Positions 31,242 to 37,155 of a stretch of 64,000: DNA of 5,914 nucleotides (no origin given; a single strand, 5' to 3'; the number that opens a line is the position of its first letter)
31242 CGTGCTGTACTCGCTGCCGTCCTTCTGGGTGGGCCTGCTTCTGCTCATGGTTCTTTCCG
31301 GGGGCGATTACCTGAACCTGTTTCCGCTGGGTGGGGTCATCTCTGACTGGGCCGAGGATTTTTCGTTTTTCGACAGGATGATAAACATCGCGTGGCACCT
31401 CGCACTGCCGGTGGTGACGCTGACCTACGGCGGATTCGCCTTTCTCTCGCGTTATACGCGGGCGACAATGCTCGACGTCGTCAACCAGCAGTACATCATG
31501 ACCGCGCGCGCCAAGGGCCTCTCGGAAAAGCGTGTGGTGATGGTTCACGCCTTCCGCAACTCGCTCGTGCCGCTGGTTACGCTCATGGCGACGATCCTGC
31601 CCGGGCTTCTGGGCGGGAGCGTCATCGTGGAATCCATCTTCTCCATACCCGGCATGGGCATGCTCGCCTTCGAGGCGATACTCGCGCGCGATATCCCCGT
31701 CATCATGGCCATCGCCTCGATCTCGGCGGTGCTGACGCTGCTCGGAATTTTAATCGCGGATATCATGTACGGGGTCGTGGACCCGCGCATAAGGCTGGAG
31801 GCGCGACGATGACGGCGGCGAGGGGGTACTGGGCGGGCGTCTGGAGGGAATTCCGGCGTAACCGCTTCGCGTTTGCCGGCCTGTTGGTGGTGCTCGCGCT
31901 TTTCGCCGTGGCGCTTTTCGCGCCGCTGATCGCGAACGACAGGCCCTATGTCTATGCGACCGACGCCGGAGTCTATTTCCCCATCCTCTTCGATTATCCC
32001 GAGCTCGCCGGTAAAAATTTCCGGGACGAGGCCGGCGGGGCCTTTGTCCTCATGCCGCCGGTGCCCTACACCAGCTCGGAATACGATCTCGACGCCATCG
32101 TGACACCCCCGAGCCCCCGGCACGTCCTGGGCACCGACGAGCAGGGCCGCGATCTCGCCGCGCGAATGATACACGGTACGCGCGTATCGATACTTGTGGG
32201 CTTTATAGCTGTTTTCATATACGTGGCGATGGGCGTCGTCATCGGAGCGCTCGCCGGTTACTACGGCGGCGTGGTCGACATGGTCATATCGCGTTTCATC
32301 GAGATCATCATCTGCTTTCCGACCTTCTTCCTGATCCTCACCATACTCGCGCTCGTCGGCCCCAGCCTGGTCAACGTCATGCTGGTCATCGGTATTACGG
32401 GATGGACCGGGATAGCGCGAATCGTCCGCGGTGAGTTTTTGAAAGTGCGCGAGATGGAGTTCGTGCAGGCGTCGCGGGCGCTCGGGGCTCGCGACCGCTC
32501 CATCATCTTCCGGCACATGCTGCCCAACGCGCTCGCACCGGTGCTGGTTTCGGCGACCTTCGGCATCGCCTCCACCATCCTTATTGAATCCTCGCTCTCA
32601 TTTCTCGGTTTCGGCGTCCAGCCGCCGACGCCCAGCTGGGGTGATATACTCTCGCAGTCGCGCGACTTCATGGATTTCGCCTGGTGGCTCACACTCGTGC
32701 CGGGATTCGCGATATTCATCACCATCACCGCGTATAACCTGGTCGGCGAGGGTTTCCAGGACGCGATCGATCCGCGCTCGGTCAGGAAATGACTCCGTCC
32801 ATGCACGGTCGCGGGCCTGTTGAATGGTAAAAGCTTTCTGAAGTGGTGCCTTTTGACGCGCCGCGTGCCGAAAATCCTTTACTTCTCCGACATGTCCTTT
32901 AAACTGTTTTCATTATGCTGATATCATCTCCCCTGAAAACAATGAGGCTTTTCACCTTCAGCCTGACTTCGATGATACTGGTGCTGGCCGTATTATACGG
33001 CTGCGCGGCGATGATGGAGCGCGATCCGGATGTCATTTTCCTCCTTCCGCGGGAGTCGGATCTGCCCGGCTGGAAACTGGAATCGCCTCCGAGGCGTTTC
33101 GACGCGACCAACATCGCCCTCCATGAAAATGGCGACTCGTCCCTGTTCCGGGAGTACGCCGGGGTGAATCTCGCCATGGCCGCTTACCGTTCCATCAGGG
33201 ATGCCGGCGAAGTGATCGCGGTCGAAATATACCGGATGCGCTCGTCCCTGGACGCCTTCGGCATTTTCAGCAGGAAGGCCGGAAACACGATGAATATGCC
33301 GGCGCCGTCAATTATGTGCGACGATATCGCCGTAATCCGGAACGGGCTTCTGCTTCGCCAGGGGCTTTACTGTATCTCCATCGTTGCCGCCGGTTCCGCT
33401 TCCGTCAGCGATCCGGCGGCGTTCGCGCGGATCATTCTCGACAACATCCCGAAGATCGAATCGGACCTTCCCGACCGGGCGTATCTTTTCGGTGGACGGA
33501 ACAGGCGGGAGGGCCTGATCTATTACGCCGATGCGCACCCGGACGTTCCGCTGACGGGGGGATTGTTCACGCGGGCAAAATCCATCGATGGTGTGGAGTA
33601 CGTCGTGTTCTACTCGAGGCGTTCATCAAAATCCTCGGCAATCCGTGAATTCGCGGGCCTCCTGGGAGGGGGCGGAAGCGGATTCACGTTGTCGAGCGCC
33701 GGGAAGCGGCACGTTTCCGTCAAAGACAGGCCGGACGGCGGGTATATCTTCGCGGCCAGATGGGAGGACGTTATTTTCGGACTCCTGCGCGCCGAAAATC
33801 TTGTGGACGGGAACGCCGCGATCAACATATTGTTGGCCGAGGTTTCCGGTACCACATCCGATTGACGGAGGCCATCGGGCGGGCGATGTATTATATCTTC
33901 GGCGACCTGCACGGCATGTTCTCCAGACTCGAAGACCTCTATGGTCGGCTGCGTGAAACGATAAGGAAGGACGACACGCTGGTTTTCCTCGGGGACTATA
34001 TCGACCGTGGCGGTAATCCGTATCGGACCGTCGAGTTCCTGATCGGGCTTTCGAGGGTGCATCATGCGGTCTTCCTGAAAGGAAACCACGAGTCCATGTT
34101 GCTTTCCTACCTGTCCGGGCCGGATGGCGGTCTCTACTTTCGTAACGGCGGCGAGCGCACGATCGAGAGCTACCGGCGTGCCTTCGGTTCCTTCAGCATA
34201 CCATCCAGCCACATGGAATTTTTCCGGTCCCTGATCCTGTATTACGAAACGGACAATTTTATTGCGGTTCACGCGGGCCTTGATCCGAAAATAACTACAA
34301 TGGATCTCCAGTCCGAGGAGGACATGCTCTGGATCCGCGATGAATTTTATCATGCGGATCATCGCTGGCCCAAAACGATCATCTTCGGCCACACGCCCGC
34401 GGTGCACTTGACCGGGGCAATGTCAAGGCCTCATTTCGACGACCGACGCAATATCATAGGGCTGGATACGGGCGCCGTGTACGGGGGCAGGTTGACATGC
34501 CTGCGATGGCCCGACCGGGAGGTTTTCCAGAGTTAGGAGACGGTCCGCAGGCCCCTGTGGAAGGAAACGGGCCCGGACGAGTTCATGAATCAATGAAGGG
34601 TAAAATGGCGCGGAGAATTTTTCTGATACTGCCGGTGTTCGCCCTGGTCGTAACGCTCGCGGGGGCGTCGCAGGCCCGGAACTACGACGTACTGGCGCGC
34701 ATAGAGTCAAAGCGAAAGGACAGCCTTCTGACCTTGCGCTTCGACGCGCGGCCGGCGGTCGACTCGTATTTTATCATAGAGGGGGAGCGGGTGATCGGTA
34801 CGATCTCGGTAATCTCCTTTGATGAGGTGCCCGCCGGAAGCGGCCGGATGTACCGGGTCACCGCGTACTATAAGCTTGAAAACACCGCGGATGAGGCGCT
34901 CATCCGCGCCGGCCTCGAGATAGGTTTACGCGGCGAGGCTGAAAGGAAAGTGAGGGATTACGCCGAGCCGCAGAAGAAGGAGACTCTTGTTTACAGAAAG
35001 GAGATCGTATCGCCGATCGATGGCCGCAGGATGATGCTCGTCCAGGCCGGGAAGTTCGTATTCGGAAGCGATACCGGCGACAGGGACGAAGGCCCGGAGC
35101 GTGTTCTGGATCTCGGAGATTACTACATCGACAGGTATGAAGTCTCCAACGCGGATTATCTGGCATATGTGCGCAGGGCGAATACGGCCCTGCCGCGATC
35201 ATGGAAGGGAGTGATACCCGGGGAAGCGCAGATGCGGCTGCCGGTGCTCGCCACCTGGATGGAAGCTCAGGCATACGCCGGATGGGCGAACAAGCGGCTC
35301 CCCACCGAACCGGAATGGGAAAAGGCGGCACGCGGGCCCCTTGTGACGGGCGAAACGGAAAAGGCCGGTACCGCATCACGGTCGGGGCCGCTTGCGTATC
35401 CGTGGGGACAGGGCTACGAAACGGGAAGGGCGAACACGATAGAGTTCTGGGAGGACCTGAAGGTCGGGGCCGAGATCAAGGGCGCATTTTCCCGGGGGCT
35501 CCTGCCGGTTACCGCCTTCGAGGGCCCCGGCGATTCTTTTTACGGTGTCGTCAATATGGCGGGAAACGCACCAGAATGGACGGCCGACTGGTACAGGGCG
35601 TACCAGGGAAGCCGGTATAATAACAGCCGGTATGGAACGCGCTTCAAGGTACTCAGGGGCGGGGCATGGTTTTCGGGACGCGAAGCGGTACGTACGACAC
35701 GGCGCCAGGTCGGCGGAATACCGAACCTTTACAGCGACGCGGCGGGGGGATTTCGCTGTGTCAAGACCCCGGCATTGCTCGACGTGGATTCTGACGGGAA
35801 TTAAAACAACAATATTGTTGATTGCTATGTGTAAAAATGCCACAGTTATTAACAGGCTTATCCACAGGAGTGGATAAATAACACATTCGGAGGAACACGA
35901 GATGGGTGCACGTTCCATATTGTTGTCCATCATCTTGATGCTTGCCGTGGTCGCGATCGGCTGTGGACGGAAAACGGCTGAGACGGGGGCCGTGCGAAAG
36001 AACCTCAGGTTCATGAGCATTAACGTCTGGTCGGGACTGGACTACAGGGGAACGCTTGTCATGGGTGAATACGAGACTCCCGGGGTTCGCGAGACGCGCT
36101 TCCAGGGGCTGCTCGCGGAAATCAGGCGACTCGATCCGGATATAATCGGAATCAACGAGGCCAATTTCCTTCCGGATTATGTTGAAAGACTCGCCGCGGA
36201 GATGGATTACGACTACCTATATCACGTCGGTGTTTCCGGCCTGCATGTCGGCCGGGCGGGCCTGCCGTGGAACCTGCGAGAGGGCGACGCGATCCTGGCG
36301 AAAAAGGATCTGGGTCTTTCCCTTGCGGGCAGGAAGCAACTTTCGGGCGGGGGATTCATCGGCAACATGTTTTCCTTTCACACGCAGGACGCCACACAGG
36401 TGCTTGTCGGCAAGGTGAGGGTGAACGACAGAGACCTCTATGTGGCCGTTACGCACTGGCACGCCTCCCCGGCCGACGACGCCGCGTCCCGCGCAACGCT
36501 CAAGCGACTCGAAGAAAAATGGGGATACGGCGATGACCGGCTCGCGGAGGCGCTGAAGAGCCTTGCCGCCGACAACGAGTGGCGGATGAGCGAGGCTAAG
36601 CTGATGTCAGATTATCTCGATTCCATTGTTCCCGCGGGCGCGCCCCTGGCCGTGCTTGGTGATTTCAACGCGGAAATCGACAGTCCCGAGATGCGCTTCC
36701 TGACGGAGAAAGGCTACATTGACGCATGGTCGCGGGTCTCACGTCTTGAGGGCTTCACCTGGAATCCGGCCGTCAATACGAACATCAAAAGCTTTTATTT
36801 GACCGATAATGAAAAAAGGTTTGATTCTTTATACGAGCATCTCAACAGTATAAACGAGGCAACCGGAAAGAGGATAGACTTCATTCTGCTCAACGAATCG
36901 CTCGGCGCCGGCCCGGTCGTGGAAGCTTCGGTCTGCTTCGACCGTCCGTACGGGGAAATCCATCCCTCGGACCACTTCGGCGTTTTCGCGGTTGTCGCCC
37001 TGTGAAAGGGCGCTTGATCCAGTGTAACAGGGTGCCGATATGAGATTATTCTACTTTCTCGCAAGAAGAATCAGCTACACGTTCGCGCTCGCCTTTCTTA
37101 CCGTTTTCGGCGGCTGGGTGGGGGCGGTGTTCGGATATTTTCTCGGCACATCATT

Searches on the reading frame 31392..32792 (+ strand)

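Call 30: search_protein_families(library=pfam, proteins=[window:31392-32792:+], max_evalue=0.0001)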
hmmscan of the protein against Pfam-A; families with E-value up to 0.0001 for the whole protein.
window:31392-32792:+ (466 aa): 2 families
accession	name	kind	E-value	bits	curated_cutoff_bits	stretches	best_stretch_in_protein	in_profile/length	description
PF00528.27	BPD_transp_1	-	8.4e-29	101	26.4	1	281-462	1-181/184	Binding-protein-dependent transport system inner membrane component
PF12911.12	OppC_N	-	5.3e-12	45.9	23.9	1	146-187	2-40/53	N-terminal TM domain of oligopeptide transport permease C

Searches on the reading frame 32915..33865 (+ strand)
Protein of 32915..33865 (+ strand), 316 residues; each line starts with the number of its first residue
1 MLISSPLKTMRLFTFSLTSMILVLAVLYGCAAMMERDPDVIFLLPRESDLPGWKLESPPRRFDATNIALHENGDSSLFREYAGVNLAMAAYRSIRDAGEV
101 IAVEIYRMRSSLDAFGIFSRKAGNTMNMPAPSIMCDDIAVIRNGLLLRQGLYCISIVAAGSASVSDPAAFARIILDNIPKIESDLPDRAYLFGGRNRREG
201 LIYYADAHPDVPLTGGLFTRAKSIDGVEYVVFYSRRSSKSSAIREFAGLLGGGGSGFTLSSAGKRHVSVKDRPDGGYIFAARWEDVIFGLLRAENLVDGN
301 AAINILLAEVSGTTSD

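Call 31: search_protein_families(library=pfam, proteins=[window:32915-33865:+], max_evalue=0.0001)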
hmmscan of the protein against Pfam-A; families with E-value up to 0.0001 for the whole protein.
window:32915-33865:+ (316 aa): 1 family
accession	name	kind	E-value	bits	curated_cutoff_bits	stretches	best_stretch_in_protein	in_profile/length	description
PF20244.3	DUF6599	-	5e-15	56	27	1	51-179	2-125/186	Family of unknown function (DUF6599)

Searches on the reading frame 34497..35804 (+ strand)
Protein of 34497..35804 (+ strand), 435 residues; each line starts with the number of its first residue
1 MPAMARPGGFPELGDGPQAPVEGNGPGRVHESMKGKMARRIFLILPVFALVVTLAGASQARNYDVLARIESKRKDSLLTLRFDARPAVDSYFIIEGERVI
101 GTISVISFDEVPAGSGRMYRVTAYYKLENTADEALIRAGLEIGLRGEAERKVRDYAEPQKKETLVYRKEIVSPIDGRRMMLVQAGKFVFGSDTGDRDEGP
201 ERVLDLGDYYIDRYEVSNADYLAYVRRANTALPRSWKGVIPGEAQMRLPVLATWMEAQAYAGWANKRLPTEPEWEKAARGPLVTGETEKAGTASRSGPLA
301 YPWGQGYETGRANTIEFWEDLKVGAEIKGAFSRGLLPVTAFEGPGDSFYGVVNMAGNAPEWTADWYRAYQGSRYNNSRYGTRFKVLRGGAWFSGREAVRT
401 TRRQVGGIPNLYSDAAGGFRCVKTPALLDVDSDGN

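Call 31: search_protein_families(library=pfam, proteins=[window:34497-35804:+], max_evalue=0.0001)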
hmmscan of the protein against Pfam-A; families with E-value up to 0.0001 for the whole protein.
window:34497-35804:+ (435 aa): 1 family
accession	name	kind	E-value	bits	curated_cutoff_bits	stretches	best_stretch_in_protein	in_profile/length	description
PF03781.23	FGE-sulfatase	-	5.6e-37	128.2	23.3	1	178-423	4-255/255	Sulfatase-modifying factor enzyme 1-like domain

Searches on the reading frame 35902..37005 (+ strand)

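Call 31: search_protein_families(library=pfam, proteins=[window:35902-37005:+], max_evalue=0.0001)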
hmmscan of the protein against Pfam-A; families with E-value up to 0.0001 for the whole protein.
window:35902-37005:+ (367 aa): 1 family
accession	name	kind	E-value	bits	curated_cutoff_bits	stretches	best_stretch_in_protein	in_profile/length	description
PF03372.29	Exo_endo_phos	-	1e-12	48.7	24.5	1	38-358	1-225/225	Endonuclease/Exonuclease/phosphatase family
